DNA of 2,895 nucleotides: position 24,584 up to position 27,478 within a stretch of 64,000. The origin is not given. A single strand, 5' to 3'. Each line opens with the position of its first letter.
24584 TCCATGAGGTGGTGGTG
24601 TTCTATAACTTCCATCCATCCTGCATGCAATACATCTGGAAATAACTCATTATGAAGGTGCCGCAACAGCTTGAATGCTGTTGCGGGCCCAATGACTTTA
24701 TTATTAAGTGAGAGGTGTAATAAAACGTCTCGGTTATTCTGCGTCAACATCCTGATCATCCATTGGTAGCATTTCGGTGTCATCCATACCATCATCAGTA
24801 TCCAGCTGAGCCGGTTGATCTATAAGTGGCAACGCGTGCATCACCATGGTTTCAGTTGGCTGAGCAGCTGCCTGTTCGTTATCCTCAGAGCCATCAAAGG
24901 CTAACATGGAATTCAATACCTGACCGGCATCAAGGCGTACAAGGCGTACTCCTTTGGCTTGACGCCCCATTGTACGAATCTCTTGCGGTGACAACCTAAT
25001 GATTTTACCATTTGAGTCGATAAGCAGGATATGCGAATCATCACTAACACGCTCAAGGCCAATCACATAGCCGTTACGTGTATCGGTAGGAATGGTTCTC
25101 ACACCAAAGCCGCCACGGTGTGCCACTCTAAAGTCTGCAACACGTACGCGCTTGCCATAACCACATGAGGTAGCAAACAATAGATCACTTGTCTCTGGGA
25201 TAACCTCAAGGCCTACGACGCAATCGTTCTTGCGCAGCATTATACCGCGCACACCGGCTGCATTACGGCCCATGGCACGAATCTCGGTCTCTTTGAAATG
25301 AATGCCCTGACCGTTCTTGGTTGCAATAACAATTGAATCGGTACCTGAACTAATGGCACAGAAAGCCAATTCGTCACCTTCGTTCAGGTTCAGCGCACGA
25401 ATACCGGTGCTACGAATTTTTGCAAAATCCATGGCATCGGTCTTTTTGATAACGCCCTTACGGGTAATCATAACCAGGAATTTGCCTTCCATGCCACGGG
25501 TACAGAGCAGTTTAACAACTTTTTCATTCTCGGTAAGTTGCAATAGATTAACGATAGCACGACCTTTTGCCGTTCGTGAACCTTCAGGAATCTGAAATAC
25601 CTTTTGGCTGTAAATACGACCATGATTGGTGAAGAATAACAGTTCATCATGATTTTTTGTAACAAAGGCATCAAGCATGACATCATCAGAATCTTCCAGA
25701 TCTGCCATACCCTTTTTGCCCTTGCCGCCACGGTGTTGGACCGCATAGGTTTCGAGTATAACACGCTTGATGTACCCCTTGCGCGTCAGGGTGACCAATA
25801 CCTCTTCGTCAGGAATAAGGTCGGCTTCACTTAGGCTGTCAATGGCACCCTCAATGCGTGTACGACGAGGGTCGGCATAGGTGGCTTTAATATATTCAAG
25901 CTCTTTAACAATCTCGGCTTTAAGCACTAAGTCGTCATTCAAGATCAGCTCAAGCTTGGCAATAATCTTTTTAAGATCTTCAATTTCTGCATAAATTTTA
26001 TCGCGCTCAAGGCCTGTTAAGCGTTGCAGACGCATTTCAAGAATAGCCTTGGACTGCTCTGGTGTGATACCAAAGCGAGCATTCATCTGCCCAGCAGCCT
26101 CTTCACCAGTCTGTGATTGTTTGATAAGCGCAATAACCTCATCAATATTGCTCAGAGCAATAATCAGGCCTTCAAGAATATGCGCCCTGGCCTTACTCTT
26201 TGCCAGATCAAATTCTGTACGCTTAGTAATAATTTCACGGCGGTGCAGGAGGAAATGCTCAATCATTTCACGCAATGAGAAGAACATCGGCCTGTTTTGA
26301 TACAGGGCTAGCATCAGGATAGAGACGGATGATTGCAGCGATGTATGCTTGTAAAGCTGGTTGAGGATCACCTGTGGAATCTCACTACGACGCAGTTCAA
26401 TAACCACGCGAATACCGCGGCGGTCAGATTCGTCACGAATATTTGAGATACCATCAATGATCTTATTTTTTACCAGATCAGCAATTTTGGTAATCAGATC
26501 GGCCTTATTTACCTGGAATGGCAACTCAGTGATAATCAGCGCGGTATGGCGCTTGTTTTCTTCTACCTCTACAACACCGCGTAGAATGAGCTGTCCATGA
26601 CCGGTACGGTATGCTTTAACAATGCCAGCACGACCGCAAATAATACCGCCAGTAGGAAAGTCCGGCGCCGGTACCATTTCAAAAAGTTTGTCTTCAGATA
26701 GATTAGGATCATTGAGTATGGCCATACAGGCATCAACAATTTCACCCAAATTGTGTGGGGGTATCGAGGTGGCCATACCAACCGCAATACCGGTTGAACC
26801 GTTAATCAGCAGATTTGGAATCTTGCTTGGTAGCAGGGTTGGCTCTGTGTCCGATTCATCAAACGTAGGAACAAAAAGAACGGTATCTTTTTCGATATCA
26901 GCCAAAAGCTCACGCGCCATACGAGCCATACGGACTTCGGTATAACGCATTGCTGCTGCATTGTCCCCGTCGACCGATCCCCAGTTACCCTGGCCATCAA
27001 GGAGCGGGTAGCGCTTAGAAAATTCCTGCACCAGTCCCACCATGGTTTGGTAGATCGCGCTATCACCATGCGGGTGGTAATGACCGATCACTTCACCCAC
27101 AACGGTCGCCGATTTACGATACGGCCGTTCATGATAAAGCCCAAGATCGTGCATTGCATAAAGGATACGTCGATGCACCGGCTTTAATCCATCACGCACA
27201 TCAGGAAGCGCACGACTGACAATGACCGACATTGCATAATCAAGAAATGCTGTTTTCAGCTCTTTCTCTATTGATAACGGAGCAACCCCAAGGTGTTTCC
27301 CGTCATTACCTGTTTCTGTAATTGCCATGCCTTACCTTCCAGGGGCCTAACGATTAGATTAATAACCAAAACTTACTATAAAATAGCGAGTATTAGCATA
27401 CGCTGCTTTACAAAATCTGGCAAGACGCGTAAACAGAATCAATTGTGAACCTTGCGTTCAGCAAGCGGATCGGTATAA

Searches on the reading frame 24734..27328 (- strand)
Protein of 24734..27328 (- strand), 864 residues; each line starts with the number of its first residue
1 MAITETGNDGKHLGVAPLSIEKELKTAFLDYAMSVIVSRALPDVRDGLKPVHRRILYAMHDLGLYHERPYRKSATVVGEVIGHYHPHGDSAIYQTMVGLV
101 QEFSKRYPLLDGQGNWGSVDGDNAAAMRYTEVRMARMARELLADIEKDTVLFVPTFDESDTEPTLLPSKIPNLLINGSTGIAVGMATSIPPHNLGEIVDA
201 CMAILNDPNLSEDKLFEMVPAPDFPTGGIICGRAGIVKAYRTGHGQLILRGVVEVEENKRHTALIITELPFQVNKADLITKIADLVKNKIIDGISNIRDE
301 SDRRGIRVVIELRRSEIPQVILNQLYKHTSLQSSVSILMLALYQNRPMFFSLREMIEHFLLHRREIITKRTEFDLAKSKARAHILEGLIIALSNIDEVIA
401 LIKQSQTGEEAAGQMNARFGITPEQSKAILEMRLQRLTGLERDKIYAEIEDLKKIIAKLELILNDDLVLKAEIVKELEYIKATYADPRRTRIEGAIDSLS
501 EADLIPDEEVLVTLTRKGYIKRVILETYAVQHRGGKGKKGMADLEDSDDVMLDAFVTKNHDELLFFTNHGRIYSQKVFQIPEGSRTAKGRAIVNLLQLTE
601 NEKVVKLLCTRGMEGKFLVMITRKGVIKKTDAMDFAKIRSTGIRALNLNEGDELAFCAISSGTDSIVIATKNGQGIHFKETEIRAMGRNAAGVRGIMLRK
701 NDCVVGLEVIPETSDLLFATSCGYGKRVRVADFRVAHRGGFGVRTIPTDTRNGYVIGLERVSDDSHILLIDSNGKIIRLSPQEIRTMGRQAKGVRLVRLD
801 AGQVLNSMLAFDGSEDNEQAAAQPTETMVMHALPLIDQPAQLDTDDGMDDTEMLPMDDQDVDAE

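Call 31: search_protein_families(library=ncbifam, proteins=[window:24734-27328:-], max_evalue=0.01)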
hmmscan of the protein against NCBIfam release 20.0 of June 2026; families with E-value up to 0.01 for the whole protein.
window:24734-27328:- (864 aa): 10 families
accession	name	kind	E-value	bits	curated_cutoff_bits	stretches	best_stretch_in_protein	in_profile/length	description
NF004043.1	PRK05560.1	equivalog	0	1112.3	902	1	16-808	3-795/798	DNA gyrase subunit A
TIGR01063.1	gyrA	equivalog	0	1076.9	877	1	16-808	2-795/800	DNA topoisomerase (ATP-hydrolyzing) subunit A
NF038098.1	GyrA_w_intein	exception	4.3e-249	829.8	1850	2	130-806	538-1221/1232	intein-containing DNA gyrase subunit A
NF004044.1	PRK05561.1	subfamily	5.8e-243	808.8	654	2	20-711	2-686/738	DNA topoisomerase (ATP-hydrolyzing)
TIGR01061.1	parC_Gpos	equivalog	1.2e-208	695.1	813.25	1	19-744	5-728/737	DNA topoisomerase IV subunit A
NF010586.0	PRK13979.1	equivalog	2.1e-194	648.1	1475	2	18-657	16-662/957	DNA topoisomerase IV subunit A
TIGR01062.1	parC_Gneg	equivalog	1.4e-168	562.3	628.9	2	18-688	4-661/735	DNA topoisomerase IV subunit A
NF007209.0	PRK09631.1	equivalog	9.4e-73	245.9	644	1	20-520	4-482/635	DNA topoisomerase IV subunit A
NF009397.0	PRK12758.1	equivalog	9.2e-69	232.3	780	1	22-493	25-477/870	DNA gyrase/topoisomerase IV subunit A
NF007208.0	PRK09630.1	equivalog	1.3e-51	176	598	1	23-357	7-314/479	DNA topoisomerase IV subunit A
